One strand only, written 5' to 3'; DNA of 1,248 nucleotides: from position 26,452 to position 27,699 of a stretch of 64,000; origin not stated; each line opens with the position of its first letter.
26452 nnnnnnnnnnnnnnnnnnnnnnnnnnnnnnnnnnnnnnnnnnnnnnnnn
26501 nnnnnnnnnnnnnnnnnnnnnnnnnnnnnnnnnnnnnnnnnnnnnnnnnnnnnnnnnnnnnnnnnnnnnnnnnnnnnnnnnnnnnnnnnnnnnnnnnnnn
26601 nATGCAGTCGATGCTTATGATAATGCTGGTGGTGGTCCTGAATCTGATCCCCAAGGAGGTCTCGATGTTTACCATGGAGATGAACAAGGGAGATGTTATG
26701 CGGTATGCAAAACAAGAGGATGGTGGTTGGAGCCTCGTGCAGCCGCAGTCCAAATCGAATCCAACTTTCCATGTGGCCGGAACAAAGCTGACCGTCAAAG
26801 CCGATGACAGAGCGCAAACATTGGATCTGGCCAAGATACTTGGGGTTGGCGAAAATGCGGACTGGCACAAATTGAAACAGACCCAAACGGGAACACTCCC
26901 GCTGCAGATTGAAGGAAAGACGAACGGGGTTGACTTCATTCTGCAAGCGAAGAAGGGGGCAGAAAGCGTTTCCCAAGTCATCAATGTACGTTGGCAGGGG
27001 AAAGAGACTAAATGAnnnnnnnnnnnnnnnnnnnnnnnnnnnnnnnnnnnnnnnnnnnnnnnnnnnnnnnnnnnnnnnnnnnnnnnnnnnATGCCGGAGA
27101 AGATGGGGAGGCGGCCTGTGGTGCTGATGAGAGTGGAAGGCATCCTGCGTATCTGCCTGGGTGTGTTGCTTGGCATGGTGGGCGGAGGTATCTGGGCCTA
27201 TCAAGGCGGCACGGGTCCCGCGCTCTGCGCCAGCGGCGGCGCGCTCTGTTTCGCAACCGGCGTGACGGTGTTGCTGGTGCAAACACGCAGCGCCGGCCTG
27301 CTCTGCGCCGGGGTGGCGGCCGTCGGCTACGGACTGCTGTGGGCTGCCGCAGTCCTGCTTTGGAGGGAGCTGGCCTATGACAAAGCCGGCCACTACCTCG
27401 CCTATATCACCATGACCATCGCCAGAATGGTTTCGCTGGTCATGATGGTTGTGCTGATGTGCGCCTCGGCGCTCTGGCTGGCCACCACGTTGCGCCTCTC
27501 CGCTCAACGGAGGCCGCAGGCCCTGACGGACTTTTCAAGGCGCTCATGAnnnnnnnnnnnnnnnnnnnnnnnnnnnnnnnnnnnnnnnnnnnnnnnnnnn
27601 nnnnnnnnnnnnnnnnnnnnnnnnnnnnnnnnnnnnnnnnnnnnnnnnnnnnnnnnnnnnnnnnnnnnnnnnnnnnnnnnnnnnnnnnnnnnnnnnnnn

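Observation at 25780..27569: Three consecutive unrelated small genes each terminate in the same ~51-nt element (….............*), in frame only in the first gene: a cassette-like array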

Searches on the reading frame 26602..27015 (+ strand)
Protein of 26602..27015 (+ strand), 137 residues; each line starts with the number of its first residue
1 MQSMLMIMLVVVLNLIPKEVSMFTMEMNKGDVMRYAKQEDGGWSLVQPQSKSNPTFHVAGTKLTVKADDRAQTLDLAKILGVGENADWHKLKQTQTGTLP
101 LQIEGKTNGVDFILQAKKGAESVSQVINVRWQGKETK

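Call 6: search_protein_families(library=pfam, proteins=[window:26602-27015:+], max_evalue=0.01)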
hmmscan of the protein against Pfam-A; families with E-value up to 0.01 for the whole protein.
window:26602-27015:+ (137 aa): 1 family
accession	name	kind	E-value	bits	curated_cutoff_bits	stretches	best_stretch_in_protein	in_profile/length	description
PF01868.21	RNase_P-MRP_p29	-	0.0048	17.2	27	1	12-72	46-83/84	Ribonuclease P/MRP, subunit p29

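Call 21: find_homologous_proteins(query=window:26602-27015:+, max_evalue=0.01)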
Query window:26602-27015:+ (137 aa): 1 proteins with E <= 0.01 among 6 candidates.
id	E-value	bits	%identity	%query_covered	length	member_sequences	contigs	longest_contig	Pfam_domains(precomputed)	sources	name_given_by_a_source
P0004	4.1e-79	281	100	95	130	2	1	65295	-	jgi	jgi:hypothetical protein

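Call 24: find_encoding_contigs(protein=P0004, flank=10000, max_places=10)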
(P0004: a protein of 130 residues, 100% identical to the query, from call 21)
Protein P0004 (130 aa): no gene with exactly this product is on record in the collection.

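Call 35: search_protein_families(library=ncbifam, proteins=[window:26602-27015:+], max_evalue=0.1)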
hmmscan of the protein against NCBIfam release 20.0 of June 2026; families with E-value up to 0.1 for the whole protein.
window:26602-27015:+ (137 aa): 1 family
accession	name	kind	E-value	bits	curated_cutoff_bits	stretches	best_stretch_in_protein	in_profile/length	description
TIGR04034.1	export_SdpA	subfamily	0.0022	18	53.1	1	13-103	23-106/157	SdpA family antimicrobial peptide system protein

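Call 36: search_protein_families(library=phrogs, proteins=[window:26602-27015:+], max_evalue=0.1)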
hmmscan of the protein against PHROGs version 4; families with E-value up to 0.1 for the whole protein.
window:26602-27015:+ (137 aa): 0 families

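Call 43: search_protein_representatives(protein=window:26602-27015:+)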
Query: 137 residues. Proteins with E-value up to 0.001 (for the whole library): 73; up to 1e-10: 39; up to 1e-30: 1. The best 73 are listed.
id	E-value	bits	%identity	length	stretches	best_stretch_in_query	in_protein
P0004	1.3e-79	280.5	100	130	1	8-137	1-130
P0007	2.1e-29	118.2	42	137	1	1-133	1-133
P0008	2.2e-27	111.7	46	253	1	6-134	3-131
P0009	7.1e-27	110.1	40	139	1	2-135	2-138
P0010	5.4e-26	107.3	40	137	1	1-133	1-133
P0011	7.3e-24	100.4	38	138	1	1-135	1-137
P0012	1.6e-21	92.8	41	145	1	3-135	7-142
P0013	8.8e-21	90.4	35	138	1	3-134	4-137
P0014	1.8e-20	89.4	36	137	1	3-132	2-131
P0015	2.1e-20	89.2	40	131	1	4-119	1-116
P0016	2.3e-20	89.1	38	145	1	5-135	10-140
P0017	5.4e-20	87.8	39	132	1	2-133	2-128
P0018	5.6e-20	87.8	36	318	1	1-132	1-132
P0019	4.7e-19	84.8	31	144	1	4-132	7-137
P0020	5.5e-19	84.6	40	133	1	4-115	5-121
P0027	6.2e-17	78.0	36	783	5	68-120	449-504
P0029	1.2e-16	77.0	38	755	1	5-132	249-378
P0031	5.7e-16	74.9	37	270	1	3-128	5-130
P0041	3.1e-12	62.8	33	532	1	4-132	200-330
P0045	1.4e-10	57.5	29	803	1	4-132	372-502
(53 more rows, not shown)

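Call 45: find_encoding_contigs(protein=P0007, flank=4000, max_places=4)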
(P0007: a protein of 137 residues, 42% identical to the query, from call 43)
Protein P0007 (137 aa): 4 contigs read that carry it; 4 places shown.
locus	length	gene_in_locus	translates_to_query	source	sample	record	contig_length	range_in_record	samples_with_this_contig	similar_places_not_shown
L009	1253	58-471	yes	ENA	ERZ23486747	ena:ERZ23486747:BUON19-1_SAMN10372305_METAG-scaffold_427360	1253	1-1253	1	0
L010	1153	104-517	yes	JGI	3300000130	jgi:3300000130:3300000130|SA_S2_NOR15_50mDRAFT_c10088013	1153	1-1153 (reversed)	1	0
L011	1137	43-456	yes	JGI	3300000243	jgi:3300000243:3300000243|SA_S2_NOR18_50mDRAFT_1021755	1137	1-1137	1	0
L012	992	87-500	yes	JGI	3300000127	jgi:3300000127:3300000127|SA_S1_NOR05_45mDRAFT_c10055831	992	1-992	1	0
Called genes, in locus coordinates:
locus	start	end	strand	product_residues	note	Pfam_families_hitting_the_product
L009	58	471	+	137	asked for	-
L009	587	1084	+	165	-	PF00578:AhpC-TSA, PF08534:Redoxin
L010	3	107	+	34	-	?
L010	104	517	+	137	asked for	-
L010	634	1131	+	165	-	-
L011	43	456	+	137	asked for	-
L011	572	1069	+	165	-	PF00578:AhpC-TSA, PF08534:Redoxin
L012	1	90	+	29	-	?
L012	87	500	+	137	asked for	-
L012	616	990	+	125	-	?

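Call 46: find_encoding_contigs(protein=P0010, flank=4000, max_places=4)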
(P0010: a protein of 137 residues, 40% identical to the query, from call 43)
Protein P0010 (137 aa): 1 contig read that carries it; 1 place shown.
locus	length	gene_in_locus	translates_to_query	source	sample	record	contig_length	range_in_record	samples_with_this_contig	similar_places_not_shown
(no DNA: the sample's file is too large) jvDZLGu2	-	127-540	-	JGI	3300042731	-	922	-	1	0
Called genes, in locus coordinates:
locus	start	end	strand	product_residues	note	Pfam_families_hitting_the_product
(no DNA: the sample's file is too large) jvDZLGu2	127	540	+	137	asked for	-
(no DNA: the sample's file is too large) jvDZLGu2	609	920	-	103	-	?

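Call 48: search_dna_similar(query=window:26602-27015:+, collection=plasmids, mode=protein, max_evalue=0.001)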
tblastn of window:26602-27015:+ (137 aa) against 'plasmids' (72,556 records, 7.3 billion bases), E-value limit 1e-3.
No match.

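Call 68: find_related_loci(query=window:26602-27015:+, collection=viral_contigs, flank=5000)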
Query window:26602-27015:+ (137 aa) in viral_contigs; peptide patterns used: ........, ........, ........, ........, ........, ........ (x = any residue, [..] = any of these).
10 stretches matched a pattern, but none encodes a relative of the query by tblastn (E <= 1e-3).

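Call 73: search_protein_families(library=pfam, proteins=[P0008, P0018, P0027, P0029, P0031, P0041, P0045], max_evalue=0.001)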
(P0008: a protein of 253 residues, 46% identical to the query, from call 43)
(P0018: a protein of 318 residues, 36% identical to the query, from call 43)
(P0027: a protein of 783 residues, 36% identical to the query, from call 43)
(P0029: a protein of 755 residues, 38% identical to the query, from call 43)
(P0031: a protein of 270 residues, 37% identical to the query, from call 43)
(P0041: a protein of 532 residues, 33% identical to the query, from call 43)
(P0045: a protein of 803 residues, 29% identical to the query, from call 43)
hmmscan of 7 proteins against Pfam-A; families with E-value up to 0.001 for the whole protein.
P0008 (253 aa): 1 family
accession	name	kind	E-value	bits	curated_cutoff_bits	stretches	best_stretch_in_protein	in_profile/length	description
PF13205.12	Big_5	-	4e-07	31.2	23.6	1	148-251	4-105/105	Bacterial Ig-like domain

P0018 (318 aa): 0 families

P0027 (783 aa): 5 families
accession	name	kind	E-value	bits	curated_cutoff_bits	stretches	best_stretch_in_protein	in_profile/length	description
PF04151.21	PPC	-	6.2e-52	174.8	25.9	7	249-312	3-69/70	Bacterial pre-peptidase C-terminal domain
PF18962.6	Por_Secre_tail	-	4.5e-21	75.4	27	0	270-315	20-66/75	Secretion system C-terminal sorting domain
PF22058.2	X25_BaPul_like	-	7.2e-08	32.9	27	0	522-557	39-73/87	Pullulanase X25 domain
PF25708.1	Phage_T7_Gp5_9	-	1.7e-07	31.5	24.5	0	570-583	28-41/46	Phage T7 gp5.9 RecBCD inhibitor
PF14900.11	DUF4493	-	2e-06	28.3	27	0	273-319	32-78/226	Domain of unknown function (DUF4493)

P0029 (755 aa): 0 families

P0031 (270 aa): 0 families

P0041 (532 aa): 0 families

P0045 (803 aa): 0 families

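Call 80: predict_structure(alignment_id=A4)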
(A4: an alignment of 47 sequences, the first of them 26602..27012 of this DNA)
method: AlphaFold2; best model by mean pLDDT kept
length: 137 residues; sequences in the alignment: 47
mean_pLDDT: 92.1   pTM: 0.84
mean pLDDT of the five models: 92.1, 90.6, 90.5, 89.7, 89.0
residues with pLDDT >= 90: 106; 70-90: 28; 50-70: 3; < 50: 0
segments of 3 or more residues with pLDDT < 50: none
pLDDT, mean of each block of 10 residues (from residue 1): 90 96 92 95 89 93 95 94 91 91 96 93 95 74
secondary structure, 60 per line:
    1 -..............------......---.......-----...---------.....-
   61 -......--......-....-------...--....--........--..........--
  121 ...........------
elements in order: H2-15 E22-27 E31-37 E43-45 E55-59 E62-67 E70-75 H77-80 E93-96 E99-106 E109-118 E121-131

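Call 83: fold_search(model_id=the predicted structure, library=pdb)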
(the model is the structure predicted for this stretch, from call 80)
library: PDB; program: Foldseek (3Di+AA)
matches with E <= 10: 1297; with E <= 0.001: 0
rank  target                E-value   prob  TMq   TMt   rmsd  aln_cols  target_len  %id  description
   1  5t43_MODEL_1_A        4.8e-03  0.99  0.29  0.25  10.4       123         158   15  NMR Structure of Apo-form Human Tear Lipocalin (released 2017-08-30)
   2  3eyc_A                7.3e-03  0.96  0.27  0.26  10.8       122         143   15  New crystal structure of human tear lipocalin in complex with 1,4-butanediol in space group P21 (released 2009-10-06)
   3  3u9p_D                1.2e-02  0.80  0.25  0.22  10.3       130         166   12  Crystal Structure of Murine Siderocalin in Complex with an Fab Fragment (released 2013-05-01)
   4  1xki                  2.1e-02  0.91  0.28  0.29   9.3       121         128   14  Crystal structure of human tear lipocalin/von Ebners gland protein (released 2004-10-19)
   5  1i05                  2.4e-02  0.77  0.26  0.23   9.4       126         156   14  CRYSTAL STRUCTURE OF MOUSE MAJOR URINARY PROTEIN (MUP-I) COMPLEXED WITH HYDROXY-METHYL-HEPTANONE (released 2001-02-14)
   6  3eyc_B                2.6e-02  0.90  0.27  0.27  10.3       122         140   13  New crystal structure of human tear lipocalin in complex with 1,4-butanediol in space group P21 (released 2009-10-06)
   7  8vqg_A                2.8e-02  0.80  0.27  0.26  10.5       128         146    9  X-ray crystal structure of Can f 1 (released 2025-01-22)
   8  8an6_C                2.8e-02  0.75  0.29  0.31  13.2       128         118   14  The Crystal structure of wt apo agroavidin - biotin complex (released 2023-04-12)
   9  3u9p_C                3.1e-02  0.57  0.24  0.21  10.6       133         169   10  Crystal Structure of Murine Siderocalin in Complex with an Fab Fragment (released 2013-05-01)
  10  4ki3_K                3.4e-02  0.84  0.33  0.28  10.1       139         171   12  1.70 Angstrom resolution crystal structure of outer-membrane lipoprotein carrier protein (lolA) from Yersinia pestis C (released 2013-05-15)
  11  3eyc_D                3.4e-02  0.75  0.24  0.24  10.4       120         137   14  New crystal structure of human tear lipocalin in complex with 1,4-butanediol in space group P21 (released 2009-10-06)
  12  5n48_C                3.4e-02  0.54  0.23  0.20   9.6       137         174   10  Structure of Anticalin N9B in complex with extra-domain B of human oncofetal fibronectin (released 2018-02-14)
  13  2gfg_C                3.4e-02  0.21  0.19  0.15  15.9       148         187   11  Crystal structure of a putative adenylate cyclase (bh2851) from bacillus halodurans at 2.12 A resolution (released 2006-05-02)
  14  4gzv_H                3.6e-02  0.82  0.31  0.32   8.5       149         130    8  Crystal structure of a lipocalin family protein (BACOVA_00364) from Bacteroides ovatus ATCC 8483 at 1.95 A resolution (released 2012-11-07)
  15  6z2c_C                3.6e-02  0.47  0.23  0.19  10.7       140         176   13  Engineered lipocalin C3A5 in complex with a transition state analog (released 2021-05-26)
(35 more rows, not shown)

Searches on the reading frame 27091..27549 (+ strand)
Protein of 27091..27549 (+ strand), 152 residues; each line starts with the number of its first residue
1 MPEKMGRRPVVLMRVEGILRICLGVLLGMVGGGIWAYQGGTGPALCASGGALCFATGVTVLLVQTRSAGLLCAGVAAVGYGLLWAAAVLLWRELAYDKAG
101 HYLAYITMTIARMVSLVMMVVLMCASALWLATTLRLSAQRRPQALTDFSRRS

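Call 6: search_protein_families(library=pfam, proteins=[window:27091-27549:+], max_evalue=0.01)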
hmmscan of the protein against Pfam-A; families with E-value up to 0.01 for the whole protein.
window:27091-27549:+ (152 aa): 0 families

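Call 22: find_homologous_proteins(query=window:27118-27549:+, max_evalue=0.01)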
Query window:27118-27549:+ (143 aa): 2 proteins with E <= 0.01 among 329 candidates.
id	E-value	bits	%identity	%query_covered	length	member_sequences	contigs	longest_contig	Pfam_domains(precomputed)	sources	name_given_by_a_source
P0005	9.1e-83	293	100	100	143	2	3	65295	-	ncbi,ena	-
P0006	2.4e-67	243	82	100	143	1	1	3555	-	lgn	-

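Call 23: find_encoding_contigs(protein=P0005, flank=10000, max_places=10)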
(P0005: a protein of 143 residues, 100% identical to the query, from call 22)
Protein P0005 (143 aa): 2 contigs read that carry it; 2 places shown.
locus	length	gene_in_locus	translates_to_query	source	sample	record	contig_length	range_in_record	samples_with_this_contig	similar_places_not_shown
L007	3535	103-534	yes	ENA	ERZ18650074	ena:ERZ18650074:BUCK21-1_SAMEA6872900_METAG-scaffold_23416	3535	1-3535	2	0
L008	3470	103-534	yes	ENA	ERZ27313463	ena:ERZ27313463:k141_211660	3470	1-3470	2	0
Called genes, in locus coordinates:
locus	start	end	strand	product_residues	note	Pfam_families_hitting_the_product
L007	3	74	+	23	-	?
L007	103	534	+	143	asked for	-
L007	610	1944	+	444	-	PF01408:GFO_IDH_MocA, PF02894:GFO_IDH_MocA_C, PF22725:GFO_IDH_MocA_C3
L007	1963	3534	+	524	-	?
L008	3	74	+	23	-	?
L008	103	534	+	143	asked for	-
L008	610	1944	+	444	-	PF01408:GFO_IDH_MocA, PF02894:GFO_IDH_MocA_C, PF22725:GFO_IDH_MocA_C3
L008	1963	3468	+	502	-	?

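Call 35: search_protein_families(library=ncbifam, proteins=[window:27118-27549:+], max_evalue=0.1)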
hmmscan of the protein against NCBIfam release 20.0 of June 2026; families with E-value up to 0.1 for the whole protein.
window:27118-27549:+ (143 aa): 0 families

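Call 36: search_protein_families(library=phrogs, proteins=[window:27118-27549:+], max_evalue=0.1)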
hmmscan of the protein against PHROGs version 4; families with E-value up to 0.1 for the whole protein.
window:27118-27549:+ (143 aa): 1 family
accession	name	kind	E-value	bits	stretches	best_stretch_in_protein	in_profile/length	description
phrog_35885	-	unknown function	0.0027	18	1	46-112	65-132/290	-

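Call 58: search_protein_families(library=pfam, proteins=[window:27118-27549:+], max_evalue=10)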
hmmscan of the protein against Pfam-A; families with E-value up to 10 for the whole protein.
window:27118-27549:+ (143 aa): 1 family
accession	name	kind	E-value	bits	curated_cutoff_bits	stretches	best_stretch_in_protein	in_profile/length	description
PF00420.29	Oxidored_q2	-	0.018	15.2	26.1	1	42-136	7-87/95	NADH-ubiquinone/plastoquinone oxidoreductase chain 4L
